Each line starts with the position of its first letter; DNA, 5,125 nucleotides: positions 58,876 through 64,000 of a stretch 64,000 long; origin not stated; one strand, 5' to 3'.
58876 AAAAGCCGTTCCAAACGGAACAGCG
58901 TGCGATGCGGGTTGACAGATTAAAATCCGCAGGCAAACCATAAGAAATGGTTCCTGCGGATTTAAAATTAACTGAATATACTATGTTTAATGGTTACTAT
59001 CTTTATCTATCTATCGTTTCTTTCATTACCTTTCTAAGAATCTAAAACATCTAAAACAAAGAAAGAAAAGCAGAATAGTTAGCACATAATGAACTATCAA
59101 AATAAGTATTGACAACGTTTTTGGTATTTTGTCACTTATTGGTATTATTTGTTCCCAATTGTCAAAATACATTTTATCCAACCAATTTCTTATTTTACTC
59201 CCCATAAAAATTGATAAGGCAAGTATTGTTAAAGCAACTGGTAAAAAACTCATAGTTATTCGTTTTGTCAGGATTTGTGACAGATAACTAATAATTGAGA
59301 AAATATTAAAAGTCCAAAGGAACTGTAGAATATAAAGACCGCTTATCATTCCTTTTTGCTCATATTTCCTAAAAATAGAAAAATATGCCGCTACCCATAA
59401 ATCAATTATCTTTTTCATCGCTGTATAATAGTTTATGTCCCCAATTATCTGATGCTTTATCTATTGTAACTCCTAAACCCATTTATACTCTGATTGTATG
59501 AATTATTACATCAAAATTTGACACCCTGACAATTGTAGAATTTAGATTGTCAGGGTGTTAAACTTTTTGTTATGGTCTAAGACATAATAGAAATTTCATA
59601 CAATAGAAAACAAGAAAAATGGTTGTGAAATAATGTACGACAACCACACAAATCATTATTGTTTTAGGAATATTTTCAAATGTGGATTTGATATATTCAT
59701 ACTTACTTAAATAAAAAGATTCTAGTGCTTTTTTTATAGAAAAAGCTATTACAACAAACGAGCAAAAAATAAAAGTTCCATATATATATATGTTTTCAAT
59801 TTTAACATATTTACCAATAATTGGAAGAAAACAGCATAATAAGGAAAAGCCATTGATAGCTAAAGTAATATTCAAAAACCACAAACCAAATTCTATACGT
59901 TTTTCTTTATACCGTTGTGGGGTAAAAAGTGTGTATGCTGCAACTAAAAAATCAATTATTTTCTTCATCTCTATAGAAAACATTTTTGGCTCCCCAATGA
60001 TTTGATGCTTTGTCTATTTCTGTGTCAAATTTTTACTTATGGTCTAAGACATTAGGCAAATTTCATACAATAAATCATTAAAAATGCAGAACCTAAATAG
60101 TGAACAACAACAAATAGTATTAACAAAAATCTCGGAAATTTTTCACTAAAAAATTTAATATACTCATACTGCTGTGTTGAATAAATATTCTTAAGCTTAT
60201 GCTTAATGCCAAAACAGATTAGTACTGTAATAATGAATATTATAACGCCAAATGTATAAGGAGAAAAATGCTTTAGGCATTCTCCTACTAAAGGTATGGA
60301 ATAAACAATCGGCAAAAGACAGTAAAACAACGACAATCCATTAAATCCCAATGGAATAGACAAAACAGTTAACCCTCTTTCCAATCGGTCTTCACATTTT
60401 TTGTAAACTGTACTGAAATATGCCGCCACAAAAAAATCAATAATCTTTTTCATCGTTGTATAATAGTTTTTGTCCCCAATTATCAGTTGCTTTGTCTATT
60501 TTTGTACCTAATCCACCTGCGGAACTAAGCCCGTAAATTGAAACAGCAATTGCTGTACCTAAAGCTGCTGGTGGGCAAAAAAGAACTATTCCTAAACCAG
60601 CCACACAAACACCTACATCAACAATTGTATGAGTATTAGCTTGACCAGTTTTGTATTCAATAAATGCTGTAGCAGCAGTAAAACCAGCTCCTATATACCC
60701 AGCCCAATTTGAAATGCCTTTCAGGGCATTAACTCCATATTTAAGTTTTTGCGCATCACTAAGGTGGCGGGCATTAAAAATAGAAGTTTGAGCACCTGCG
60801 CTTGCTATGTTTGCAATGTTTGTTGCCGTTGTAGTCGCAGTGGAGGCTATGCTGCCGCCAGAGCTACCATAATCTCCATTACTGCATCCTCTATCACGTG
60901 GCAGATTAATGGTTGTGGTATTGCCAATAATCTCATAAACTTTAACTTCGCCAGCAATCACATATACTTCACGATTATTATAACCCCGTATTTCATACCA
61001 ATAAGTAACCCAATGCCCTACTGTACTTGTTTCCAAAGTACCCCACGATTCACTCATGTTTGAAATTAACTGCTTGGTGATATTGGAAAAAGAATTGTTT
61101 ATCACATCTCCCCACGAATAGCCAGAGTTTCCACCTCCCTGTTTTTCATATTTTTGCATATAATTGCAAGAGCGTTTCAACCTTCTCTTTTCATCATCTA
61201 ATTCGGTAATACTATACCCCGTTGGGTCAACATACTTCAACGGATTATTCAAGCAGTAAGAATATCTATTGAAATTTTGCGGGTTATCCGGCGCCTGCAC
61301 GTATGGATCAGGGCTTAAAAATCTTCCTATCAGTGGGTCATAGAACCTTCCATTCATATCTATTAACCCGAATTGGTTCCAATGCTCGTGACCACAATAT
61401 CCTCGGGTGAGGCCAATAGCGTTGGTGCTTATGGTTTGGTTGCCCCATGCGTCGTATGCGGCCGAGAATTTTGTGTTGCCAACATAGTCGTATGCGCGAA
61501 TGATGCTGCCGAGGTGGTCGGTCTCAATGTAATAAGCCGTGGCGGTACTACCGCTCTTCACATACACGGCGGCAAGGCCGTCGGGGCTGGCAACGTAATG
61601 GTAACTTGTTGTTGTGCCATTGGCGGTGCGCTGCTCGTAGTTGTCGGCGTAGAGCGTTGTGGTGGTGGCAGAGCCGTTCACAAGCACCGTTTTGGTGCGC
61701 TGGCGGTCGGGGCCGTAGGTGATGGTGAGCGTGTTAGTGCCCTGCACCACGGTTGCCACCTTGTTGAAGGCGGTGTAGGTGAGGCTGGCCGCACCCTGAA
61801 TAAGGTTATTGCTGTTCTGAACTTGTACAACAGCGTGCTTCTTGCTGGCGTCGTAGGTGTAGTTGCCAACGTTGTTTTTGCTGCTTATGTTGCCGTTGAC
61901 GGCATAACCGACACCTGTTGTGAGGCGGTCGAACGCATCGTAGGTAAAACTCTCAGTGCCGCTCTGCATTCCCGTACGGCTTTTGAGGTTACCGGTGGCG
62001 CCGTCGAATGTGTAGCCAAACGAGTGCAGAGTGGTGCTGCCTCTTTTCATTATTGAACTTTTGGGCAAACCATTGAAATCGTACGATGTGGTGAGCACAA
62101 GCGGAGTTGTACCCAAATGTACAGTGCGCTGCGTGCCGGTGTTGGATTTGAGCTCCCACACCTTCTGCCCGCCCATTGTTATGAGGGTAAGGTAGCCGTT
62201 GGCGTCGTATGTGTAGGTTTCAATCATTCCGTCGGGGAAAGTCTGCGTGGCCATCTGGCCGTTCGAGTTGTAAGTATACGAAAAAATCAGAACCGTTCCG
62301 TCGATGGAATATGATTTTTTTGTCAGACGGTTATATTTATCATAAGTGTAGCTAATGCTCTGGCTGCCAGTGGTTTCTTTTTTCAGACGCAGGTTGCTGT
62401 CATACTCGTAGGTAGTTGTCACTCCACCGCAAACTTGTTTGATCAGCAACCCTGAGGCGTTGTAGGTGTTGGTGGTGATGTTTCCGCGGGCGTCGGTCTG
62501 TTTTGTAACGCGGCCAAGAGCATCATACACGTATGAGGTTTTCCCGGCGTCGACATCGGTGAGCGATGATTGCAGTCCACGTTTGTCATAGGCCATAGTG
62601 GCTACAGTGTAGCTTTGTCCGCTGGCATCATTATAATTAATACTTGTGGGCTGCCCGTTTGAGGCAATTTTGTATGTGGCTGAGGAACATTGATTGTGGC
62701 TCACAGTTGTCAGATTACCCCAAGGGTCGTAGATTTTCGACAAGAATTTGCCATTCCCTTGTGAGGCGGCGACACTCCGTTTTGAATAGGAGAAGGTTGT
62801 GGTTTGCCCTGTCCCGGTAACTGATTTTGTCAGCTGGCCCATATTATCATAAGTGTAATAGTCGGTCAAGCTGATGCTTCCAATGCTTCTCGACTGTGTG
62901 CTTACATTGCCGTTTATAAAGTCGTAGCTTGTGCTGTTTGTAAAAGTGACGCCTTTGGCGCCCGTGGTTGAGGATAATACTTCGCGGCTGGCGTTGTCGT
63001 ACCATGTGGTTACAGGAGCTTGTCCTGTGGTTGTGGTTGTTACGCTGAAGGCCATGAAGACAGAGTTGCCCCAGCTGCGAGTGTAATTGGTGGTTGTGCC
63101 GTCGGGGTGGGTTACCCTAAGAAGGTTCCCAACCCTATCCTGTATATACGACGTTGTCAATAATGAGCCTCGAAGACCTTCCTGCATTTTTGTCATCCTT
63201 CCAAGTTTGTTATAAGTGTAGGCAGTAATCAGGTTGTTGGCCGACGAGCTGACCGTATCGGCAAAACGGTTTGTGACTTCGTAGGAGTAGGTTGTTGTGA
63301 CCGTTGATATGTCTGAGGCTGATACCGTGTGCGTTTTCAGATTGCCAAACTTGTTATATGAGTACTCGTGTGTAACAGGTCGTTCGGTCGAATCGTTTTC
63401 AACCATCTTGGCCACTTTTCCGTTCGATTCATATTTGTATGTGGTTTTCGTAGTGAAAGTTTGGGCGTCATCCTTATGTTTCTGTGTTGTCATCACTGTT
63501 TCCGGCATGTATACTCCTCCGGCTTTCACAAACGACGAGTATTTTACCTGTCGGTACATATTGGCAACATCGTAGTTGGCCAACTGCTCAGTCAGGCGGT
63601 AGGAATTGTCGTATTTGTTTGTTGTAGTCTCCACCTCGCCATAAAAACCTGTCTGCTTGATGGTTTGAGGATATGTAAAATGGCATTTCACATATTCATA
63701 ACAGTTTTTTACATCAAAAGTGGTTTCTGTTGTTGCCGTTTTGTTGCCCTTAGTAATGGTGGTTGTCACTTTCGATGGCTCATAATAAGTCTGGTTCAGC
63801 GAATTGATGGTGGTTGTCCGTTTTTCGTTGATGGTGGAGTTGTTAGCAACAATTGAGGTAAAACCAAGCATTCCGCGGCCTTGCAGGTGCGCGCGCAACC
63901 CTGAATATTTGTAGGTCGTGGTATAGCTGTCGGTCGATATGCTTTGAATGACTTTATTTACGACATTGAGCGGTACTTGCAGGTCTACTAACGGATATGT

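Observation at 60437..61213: Rhs toxin tip looks like a membrane-inserting Gly/Ala-zipper domain, not a known enzyme, making it a candidate new pore-forming effector family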

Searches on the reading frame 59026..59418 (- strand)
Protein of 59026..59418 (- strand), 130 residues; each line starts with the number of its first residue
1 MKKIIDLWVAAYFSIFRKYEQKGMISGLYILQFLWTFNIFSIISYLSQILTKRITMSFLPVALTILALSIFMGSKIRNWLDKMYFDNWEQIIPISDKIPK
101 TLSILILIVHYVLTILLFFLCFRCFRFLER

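Call 3: search_protein_families(library=pfam, proteins=[window:59026-59418:-], max_evalue=1)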
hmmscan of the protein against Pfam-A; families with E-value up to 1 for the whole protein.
window:59026-59418:- (130 aa): 0 families

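Call 4: search_protein_families(library=ncbifam, proteins=[window:59026-59418:-], max_evalue=1)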
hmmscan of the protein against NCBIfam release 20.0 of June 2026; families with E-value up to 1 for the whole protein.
window:59026-59418:- (130 aa): 1 family
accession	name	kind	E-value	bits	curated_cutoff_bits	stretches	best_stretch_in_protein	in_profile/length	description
NF041559.1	BTH_I2691_fam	subfamily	0.093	11.2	150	1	4-85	744-834/858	T6SS effector BTH_I2691 family protein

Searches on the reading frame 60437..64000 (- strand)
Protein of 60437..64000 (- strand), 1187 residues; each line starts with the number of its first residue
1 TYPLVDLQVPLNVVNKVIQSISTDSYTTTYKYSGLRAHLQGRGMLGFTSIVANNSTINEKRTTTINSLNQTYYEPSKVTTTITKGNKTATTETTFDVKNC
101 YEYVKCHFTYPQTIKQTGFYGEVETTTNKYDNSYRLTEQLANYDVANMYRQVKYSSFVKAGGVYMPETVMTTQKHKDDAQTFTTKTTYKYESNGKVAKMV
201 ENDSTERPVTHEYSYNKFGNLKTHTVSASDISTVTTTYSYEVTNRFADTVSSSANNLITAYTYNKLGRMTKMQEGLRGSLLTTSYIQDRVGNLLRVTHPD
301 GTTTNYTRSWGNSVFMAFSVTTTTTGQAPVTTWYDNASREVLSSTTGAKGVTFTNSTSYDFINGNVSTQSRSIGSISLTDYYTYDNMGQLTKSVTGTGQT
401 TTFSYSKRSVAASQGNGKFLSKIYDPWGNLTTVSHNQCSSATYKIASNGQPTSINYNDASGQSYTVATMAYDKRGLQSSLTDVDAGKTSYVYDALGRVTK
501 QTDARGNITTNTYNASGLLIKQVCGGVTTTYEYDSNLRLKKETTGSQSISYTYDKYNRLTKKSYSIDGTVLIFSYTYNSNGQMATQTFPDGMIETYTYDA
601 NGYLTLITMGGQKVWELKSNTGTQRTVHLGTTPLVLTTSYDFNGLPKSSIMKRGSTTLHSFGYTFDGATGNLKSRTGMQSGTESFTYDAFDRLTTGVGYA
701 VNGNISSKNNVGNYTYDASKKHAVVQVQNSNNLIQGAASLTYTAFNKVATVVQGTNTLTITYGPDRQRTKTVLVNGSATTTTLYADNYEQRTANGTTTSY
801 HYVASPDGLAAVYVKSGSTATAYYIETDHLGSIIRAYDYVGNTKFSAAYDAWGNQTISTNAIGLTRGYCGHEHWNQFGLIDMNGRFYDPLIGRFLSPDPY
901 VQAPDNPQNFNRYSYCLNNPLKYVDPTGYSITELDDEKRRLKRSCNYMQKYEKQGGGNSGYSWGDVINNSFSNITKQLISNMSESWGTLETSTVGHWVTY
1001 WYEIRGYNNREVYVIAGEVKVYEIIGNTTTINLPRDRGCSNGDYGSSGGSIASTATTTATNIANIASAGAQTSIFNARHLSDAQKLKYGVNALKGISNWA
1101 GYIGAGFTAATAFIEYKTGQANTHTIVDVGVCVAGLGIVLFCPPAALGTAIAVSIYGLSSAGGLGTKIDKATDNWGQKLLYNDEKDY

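Call 3: search_protein_families(library=pfam, proteins=[window:60437-64000:-], max_evalue=1)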
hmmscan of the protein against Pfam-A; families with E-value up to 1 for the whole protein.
window:60437-64000:- (1187 aa): 2 families
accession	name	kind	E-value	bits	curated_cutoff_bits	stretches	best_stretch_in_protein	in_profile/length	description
PF05593.20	RHS_repeat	-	3.9e-26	91.3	22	8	471-507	1-37/38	RHS Repeat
PF03527.20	RHS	-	9.6e-07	29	27.9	1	823-856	2-35/38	RHS protein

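Call 4: search_protein_families(library=ncbifam, proteins=[window:60437-64000:-], max_evalue=1)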
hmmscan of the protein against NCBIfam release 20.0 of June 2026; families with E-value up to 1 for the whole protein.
window:60437-64000:- (1187 aa): 3 families
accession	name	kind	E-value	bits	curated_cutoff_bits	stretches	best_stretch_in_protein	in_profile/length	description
NF041261.1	RHS_core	equivalog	6.1e-23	80.6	2000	4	185-586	364-761/1261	RHS element core protein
TIGR03696.1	Rhs_assc_core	domain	1.5e-18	67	32.5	1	849-928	1-75/76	RHS repeat-associated core domain-containing protein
TIGR01643.1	YD_repeat_2x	repeat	1.2e-16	60.5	15.8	5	492-521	1-30/42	YD repeat-containing protein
